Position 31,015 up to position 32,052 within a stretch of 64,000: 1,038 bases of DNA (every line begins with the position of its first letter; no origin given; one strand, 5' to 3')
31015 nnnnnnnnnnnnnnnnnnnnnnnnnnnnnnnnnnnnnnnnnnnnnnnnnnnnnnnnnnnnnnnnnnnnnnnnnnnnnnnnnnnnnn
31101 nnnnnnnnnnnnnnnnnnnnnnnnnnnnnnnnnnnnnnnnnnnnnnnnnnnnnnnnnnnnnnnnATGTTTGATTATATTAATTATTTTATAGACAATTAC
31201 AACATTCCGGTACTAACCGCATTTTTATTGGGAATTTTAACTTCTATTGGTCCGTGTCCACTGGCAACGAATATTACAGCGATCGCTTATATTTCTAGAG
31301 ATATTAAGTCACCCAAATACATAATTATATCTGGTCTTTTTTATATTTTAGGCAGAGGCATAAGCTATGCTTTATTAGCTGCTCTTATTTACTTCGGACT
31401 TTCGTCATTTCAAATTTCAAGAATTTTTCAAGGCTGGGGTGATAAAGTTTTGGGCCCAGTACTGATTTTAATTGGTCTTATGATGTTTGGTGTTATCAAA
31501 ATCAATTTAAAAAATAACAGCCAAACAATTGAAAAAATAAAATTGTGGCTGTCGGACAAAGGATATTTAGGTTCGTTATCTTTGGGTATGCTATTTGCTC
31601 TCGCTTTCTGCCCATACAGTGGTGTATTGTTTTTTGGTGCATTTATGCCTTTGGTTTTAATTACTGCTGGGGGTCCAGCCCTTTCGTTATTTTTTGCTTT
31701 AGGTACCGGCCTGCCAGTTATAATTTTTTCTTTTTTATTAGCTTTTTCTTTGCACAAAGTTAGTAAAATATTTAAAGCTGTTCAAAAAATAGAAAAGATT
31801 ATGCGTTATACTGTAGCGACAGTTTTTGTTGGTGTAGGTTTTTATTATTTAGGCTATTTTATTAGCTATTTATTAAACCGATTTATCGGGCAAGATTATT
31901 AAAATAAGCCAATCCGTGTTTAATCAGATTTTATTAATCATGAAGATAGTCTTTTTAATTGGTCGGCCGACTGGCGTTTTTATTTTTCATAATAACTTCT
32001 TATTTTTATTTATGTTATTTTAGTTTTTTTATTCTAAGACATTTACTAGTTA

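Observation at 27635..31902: Six-gene extracytoplasmic thiol-disulfide cluster (ArsR, CPKC-Trx, DUF318 permease, Trx-DsbD fusion, CWSC lipoprotein, CcdA)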

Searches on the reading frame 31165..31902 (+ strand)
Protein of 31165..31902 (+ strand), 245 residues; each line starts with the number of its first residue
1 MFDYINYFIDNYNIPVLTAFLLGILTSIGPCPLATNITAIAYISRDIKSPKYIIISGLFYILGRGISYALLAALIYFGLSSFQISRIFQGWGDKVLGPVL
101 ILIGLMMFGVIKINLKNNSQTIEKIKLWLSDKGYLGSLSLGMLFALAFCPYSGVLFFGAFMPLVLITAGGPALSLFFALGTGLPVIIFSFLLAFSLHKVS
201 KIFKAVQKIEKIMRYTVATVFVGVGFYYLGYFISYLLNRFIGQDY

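Call 3: search_protein_families(library=pfam, proteins=[window:31165-31902:+], max_evalue=0.01)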
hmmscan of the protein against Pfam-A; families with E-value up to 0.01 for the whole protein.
window:31165-31902:+ (245 aa): 1 family
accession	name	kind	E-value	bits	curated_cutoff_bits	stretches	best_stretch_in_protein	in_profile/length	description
PF13386.12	DsbD_2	-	4.9e-18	66.2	24.9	1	18-207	1-183/199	Cytochrome C biogenesis protein transmembrane region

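Call 4: search_protein_families(library=ncbifam, proteins=[window:31165-31902:+], max_evalue=0.01)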
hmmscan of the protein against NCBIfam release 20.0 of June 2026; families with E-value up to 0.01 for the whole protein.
window:31165-31902:+ (245 aa): 1 family
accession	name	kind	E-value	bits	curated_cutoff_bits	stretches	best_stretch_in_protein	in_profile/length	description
NF040495.1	tranport_ArsG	equivalog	6.1e-82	274.3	200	1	11-230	2-222/225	aromatic aminobenezylarsenical efflux permease ArsG family transporter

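Call 43: search_protein_representatives(protein=window:31165-31899:+)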
Query: 245 residues. Proteins with E-value up to 0.001 (for the whole library): 1353; up to 1e-10: 813; up to 1e-30: 127. The best 150 are listed.
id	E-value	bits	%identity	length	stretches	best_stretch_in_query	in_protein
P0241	6.0e-68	245.6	51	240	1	3-238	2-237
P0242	2.6e-65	237.0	49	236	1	5-235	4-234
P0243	8.7e-58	212.3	48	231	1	4-230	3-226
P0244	1.3e-56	208.4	47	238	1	1-235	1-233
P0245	4.2e-56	206.8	45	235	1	8-234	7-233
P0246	3.9e-55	203.7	47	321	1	11-229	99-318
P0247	5.1e-53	196.7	60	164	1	71-233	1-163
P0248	4.5e-52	193.6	42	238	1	6-233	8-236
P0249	1.6e-51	191.8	55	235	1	5-163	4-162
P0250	4.1e-51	190.5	47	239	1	3-231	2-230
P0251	1.4e-50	188.7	70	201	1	3-121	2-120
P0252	1.2e-49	185.7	45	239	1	12-229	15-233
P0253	1.7e-49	185.2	38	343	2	39-229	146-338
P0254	4.3e-49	183.9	44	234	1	1-229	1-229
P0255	8.5e-49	182.9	44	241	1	11-234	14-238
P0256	1.1e-48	182.5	47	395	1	14-231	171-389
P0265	4.1e-41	157.7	41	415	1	7-233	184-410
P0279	2.7e-38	148.5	40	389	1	17-232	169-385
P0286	8.9e-38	146.8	42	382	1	13-232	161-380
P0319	2.5e-34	135.5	36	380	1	17-229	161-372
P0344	4.8e-32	128.0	37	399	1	17-229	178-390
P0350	9.0e-32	127.2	36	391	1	11-229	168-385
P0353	1.4e-31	126.6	32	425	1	14-236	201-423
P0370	1.5e-30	123.2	35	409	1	14-232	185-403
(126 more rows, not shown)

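Call 50: search_protein_families(library=ncbifam, proteins=[P0256, P0265, P0279, P0286, P0319, P0344, P0350, P0353, P0370], max_evalue=0.001)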
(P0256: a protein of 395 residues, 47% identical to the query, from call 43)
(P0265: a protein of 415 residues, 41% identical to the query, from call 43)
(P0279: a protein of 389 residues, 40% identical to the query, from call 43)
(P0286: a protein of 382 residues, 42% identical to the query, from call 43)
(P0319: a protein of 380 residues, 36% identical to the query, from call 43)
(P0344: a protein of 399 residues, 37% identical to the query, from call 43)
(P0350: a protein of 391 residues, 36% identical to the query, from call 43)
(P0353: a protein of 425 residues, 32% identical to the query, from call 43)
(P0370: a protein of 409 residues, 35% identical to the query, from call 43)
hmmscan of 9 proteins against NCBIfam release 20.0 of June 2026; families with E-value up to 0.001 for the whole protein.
P0256 (395 aa): 3 families
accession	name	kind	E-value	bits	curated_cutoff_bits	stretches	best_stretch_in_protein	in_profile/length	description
NF040495.1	tranport_ArsG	equivalog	3.8e-82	275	200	1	174-390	7-224/225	aromatic aminobenezylarsenical efflux permease ArsG family transporter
NF040494.1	nitrored_ArsF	subfamily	2.8e-24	85.5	60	1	52-153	1-104/106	nitrophenyl compound nitroreductase subunit ArsF family protein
NF001419.0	PRK00293.1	subfamily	1.9e-06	26.8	330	1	174-349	172-351/574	protein-disulfide reductase DsbD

P0265 (415 aa): 2 families
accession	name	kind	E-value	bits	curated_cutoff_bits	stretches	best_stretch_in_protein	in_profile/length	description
NF040495.1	tranport_ArsG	equivalog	8.2e-82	273.9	200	1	192-409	6-224/225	aromatic aminobenezylarsenical efflux permease ArsG family transporter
NF040494.1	nitrored_ArsF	subfamily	8.4e-26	90.4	60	1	51-153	1-104/106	nitrophenyl compound nitroreductase subunit ArsF family protein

P0279 (389 aa): 2 families
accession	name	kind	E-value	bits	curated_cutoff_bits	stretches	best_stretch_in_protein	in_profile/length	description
NF040495.1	tranport_ArsG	equivalog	8.9e-84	280.4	200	1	166-385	5-225/225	aromatic aminobenezylarsenical efflux permease ArsG family transporter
NF040494.1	nitrored_ArsF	subfamily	2.7e-27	95.2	60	1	45-145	2-103/106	nitrophenyl compound nitroreductase subunit ArsF family protein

P0286 (382 aa): 2 families
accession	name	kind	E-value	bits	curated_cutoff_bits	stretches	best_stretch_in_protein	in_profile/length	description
NF040495.1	tranport_ArsG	equivalog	1.3e-65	220.9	200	1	162-380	5-224/225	aromatic aminobenezylarsenical efflux permease ArsG family transporter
NF040494.1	nitrored_ArsF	subfamily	2.4e-12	47.2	60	1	45-144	2-105/106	nitrophenyl compound nitroreductase subunit ArsF family protein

P0319 (380 aa): 3 families
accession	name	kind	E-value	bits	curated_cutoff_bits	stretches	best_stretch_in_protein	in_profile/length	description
NF040495.1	tranport_ArsG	equivalog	1.7e-76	256.5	200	1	157-375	4-224/225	aromatic aminobenezylarsenical efflux permease ArsG family transporter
NF040494.1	nitrored_ArsF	subfamily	6.1e-07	29.8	60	1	64-145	21-103/106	nitrophenyl compound nitroreductase subunit ArsF family protein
NF007454.0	PRK10019.1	subfamily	1e-05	24.9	195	1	276-374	180-276/283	nickel/cobalt efflux transporter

P0344 (399 aa): 2 families
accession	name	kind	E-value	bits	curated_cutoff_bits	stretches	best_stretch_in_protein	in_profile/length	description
NF040495.1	tranport_ArsG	equivalog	2.3e-74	249.6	200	1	176-392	6-223/225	aromatic aminobenezylarsenical efflux permease ArsG family transporter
NF040494.1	nitrored_ArsF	subfamily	1.1e-15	57.8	60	1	47-145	3-103/106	nitrophenyl compound nitroreductase subunit ArsF family protein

P0350 (391 aa): 2 families
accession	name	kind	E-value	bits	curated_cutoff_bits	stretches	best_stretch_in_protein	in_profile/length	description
NF040495.1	tranport_ArsG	equivalog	1.3e-78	263.4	200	1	170-387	4-223/225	aromatic aminobenezylarsenical efflux permease ArsG family transporter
NF040494.1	nitrored_ArsF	subfamily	9.7e-27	93.4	60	1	51-154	2-106/106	nitrophenyl compound nitroreductase subunit ArsF family protein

P0353 (425 aa): 3 families
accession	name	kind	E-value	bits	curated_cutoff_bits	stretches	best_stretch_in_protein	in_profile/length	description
NF040495.1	tranport_ArsG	equivalog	1.3e-65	220.9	200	1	199-419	3-224/225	aromatic aminobenezylarsenical efflux permease ArsG family transporter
NF040494.1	nitrored_ArsF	subfamily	2.2e-19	69.8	60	1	47-153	1-105/106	nitrophenyl compound nitroreductase subunit ArsF family protein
NF001419.0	PRK00293.1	subfamily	9.9e-07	27.7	330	1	167-385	137-355/574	protein-disulfide reductase DsbD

P0370 (409 aa): 3 families
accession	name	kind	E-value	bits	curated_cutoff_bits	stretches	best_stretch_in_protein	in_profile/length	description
NF040495.1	tranport_ArsG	equivalog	4.8e-81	271.4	200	1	184-403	4-224/225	aromatic aminobenezylarsenical efflux permease ArsG family transporter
NF040494.1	nitrored_ArsF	subfamily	2.9e-24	85.5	60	1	50-153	1-105/106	nitrophenyl compound nitroreductase subunit ArsF family protein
NF001419.0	PRK00293.1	subfamily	0.00034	19.3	330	0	169-376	154-365/574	protein-disulfide reductase DsbD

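Call 57: find_related_loci(query=A3, collection=metagenome_contigs, flank=10000)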
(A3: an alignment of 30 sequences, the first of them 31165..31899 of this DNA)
Query A3 (245 aa) in metagenome_contigs; peptide patterns used: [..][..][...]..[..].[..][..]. (x = any residue, [..] = any of these).
600 stretches matched a pattern (row limit reached: there are more); 596 encode a relative of the query (tblastn E <= 1e-3); the best 80 are kept; 80 distinct loci.
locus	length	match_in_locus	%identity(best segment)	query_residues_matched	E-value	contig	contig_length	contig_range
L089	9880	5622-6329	75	3-238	5e-114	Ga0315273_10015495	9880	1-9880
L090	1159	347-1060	73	1-238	2e-124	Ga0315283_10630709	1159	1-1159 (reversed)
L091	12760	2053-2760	72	3-238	3e-112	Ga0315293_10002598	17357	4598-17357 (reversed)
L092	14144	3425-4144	73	1-240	7e-111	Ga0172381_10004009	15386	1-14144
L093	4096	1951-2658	70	3-238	9e-112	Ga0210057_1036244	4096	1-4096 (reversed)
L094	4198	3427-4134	72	3-238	2e-108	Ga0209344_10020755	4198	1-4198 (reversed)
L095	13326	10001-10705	71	3-238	2e-107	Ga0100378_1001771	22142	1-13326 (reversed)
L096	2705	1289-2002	68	1-238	3e-111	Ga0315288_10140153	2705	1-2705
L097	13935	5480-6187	68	3-238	3e-105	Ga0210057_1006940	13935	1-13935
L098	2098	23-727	71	3-237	3e-110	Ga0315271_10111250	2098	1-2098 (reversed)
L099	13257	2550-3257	72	3-238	3e-104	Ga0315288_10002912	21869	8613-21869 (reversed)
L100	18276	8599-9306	66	1-236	6e-104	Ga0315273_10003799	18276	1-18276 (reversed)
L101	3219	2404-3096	74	3-233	2e-105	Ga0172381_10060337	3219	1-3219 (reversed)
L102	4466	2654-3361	72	3-238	8e-104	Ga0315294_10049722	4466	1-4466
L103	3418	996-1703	71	3-238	8e-105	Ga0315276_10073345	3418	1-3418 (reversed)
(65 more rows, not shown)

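Call 72: search_protein_families(library=pfam, proteins=[P0256, P0279], max_evalue=10)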
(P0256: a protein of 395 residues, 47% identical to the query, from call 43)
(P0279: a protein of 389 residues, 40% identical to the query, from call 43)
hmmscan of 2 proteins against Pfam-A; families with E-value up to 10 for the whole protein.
P0256 (395 aa): 3 families
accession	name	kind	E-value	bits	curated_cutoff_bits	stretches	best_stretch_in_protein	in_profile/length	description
PF13386.12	DsbD_2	-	1.6e-20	74.3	24.9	1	176-385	1-199/199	Cytochrome C biogenesis protein transmembrane region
PF02683.22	DsbD_TM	-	2.1e-09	37.5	27.1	1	173-384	4-212/219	Cytochrome C biogenesis protein transmembrane domain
PF03596.19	Cad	-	9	6.6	26.2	1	342-388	132-181/192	Cadmium resistance transporter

P0279 (389 aa): 2 families
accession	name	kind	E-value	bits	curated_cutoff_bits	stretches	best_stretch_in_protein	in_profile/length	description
PF13386.12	DsbD_2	-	9.4e-15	55.5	24.9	1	171-377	2-197/199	Cytochrome C biogenesis protein transmembrane region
PF21183.3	HAT1_C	-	0.035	15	27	1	55-79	6-30/52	Histone acetyltransferase type B catalytic subunit, C-terminal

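Call 82: search_dna_similar(query=window:31165-31899:+, collection=plasmids, mode=protein, max_evalue=1e-10, max_rows=30)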
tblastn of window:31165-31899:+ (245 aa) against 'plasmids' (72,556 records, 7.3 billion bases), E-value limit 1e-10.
Records with a match: 39; places in all: 40; records where one place covers at least 80% of the query: 34.
Best place of each record, by identity: <60% 39.
By first word of the organism name: Bacillus 23; Cytobacillus 5; Paenibacillus 2; Deinococcus 2; Fulvitalea 1; Prevotella 1; Meiothermus 1; Alkalihalophilus 1; Metabacillus 1; Peribacillus 1; and 1 more.
By predicted mobility (MOB-suite, as given by PLSDB): non-mobilizable 38; mobilizable 1.
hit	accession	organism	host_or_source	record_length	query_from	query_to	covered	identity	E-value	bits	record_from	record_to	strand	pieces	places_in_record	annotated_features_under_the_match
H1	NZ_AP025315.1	Fulvitalea axinellae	-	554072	8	232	92%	46.2%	4e-56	199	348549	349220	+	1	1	aromatic aminobenezylarsenical efflux permease ArsG family transporter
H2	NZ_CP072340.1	Prevotella nigrescens F0103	Homo sapiens,whole organism,human oral ...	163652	3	240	97%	42.6%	5e-50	182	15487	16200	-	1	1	aromatic aminobenezylarsenical efflux permease ArsG family transporter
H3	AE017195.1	Bacillus cereus ATCC 10987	-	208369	2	227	92%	32.8%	9e-18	89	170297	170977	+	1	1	membrane protein, putative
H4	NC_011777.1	Bacillus cereus AH820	-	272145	2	227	92%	32.8%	9e-18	89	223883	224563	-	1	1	sulfite exporter TauE/SafE family protein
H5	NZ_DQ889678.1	Bacillus cereus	-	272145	2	227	92%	32.8%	9e-18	89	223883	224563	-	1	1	sulfite exporter TauE/SafE family protein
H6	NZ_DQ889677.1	Bacillus cereus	-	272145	2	227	92%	32.8%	9e-18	89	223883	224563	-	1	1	sulfite exporter TauE/SafE family protein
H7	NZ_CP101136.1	Bacillus paranthracis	single cell,soil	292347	2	227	92%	32.8%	9e-18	89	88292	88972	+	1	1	sulfite exporter TauE/SafE family protein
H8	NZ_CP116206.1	Bacillus paranthracis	rice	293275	2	227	92%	32.8%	9e-18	89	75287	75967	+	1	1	sulfite exporter TauE/SafE family protein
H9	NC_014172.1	Bacillus thuringiensis BMB171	-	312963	2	227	92%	32.8%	9e-18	89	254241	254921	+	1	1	sulfite exporter TauE/SafE family protein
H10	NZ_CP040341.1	Bacillus cereus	Apostichopus japonicus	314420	2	227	92%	32.8%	9e-18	89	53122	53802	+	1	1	sulfite exporter TauE/SafE family protein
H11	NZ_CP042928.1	Bacillus cereus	ocean sediment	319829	2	227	92%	32.8%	9e-18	89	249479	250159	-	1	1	sulfite exporter TauE/SafE family protein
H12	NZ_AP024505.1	Bacillus cereus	-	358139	2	227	92%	32.8%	9e-18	89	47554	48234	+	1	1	sulfite exporter TauE/SafE family protein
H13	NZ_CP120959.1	Bacillus cereus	Moschus berezovskii,liver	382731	2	227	92%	32.8%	9e-18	89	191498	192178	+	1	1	sulfite exporter TauE/SafE family protein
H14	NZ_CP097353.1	Bacillus cereus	pure culture,oil contaminated soil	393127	2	227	92%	32.8%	9e-18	89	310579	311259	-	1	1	sulfite exporter TauE/SafE family protein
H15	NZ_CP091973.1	Bacillus cereus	mixed culture,deep-sea water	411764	2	227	92%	32.8%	9e-18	89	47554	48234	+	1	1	sulfite exporter TauE/SafE family protein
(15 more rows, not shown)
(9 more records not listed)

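Call 83: get_annotated_region(hit=H1, flank=7000)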
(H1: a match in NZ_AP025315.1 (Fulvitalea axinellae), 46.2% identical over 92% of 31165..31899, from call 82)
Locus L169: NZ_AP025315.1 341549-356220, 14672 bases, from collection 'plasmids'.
description: Fulvitalea axinellae strain DSM 100852 plasmid pFA1, complete sequence
organism: Fulvitalea axinellae (NCBI taxid 1182444)
taxonomy: Bacteria; Bacteroidota; Cytophagia; Cytophagales; Persicobacteraceae; Fulvitalea; Fulvitalea axinellae
host: -; source: -; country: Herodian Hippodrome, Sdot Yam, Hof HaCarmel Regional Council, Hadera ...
typing (MOB-suite, as given by PLSDB): non-mobilizable
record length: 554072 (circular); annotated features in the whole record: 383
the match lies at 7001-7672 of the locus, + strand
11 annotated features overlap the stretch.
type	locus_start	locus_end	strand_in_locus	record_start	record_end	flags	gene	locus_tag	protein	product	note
CDS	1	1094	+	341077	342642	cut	-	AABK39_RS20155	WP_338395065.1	arylsulfatase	-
CDS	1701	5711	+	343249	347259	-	-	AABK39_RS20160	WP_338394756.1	SUMF1/EgtB/PvdO family nonheme iron enzyme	-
CDS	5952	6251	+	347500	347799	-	-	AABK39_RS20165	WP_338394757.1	metalloregulator ArsR/SmtB family transcription factor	GO:0006355 - regulation of DNA-templated transcription [Evidence IEA]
CDS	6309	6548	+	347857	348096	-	-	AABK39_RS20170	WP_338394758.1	thioredoxin family protein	-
CDS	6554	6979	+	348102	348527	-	-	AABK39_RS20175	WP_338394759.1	nitrophenyl compound nitroreductase subunit ArsF family protein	-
CDS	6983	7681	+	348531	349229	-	-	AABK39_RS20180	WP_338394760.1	aromatic aminobenezylarsenical efflux permease ArsG family transporter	-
CDS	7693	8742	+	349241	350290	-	-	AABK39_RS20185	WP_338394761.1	permease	-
CDS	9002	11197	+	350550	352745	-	-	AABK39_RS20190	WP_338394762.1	glycoside hydrolase family 3 N-terminal domain-containing protein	GO:0005975 - carbohydrate metabolic process [Evidence IEA]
CDS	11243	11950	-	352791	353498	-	-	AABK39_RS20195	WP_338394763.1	response regulator transcription factor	-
CDS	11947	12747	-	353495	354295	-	-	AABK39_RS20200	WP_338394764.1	histidine kinase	GO:0000160 - phosphorelay signal transduction system [Evidence IEA]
CDS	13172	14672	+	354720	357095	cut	-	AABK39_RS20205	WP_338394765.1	TonB-dependent receptor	-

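Call 84: get_annotated_region(hit=H2, flank=7000)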
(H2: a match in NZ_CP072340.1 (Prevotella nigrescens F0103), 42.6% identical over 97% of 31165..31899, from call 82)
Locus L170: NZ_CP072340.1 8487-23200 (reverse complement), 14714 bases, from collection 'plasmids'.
description: Prevotella nigrescens F0103 plasmid unnamed, complete sequence
organism: Prevotella nigrescens F0103 (NCBI taxid 702439)
taxonomy: Bacteria; Bacteroidota; Bacteroidia; Bacteroidales; Prevotellaceae; Prevotella; Prevotella nigrescens; Prevotella nigrescens F0103
host: -; source: Homo sapiens,whole organism,human oral cavity; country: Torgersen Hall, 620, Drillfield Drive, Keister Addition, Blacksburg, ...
typing (MOB-suite, as given by PLSDB): non-mobilizable; mating-pair formation MPF_T
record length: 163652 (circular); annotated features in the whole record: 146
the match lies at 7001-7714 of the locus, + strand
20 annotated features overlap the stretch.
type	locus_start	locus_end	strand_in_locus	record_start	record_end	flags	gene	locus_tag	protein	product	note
CDS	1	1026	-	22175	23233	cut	-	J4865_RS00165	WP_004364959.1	relaxase/mobilization nuclease domain-containing protein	-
CDS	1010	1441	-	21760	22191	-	-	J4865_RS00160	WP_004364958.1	hypothetical protein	-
CDS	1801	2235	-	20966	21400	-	-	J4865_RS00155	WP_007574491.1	DUF3408 domain-containing protein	-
CDS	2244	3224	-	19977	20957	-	-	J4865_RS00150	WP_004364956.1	toprim domain-containing protein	-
CDS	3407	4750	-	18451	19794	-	-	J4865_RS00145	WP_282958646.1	VapE domain-containing protein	-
CDS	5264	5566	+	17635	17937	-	-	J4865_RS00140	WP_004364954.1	helix-turn-helix domain-containing protein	-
CDS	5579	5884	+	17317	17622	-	-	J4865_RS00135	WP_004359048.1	helix-turn-helix domain-containing protein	-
CDS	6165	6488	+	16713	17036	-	-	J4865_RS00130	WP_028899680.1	winged helix-turn-helix domain-containing protein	-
CDS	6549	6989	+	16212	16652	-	-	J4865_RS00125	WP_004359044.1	nitrophenyl compound nitroreductase subunit ArsF family protein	-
CDS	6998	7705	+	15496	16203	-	-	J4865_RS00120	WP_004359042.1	aromatic aminobenezylarsenical efflux permease ArsG family transporter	-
CDS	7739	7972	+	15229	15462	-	-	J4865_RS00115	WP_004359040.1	thioredoxin family protein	-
CDS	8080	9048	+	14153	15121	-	-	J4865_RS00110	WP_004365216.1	permease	-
CDS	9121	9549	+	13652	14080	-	-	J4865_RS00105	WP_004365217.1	arsenate reductase ArsC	-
CDS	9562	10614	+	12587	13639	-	arsB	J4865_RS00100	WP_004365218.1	ACR3 family arsenite efflux transporter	GO:0046685 - response to arsenic-containing substance [Evidence IEA]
CDS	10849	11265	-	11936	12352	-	-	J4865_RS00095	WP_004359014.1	hypothetical protein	-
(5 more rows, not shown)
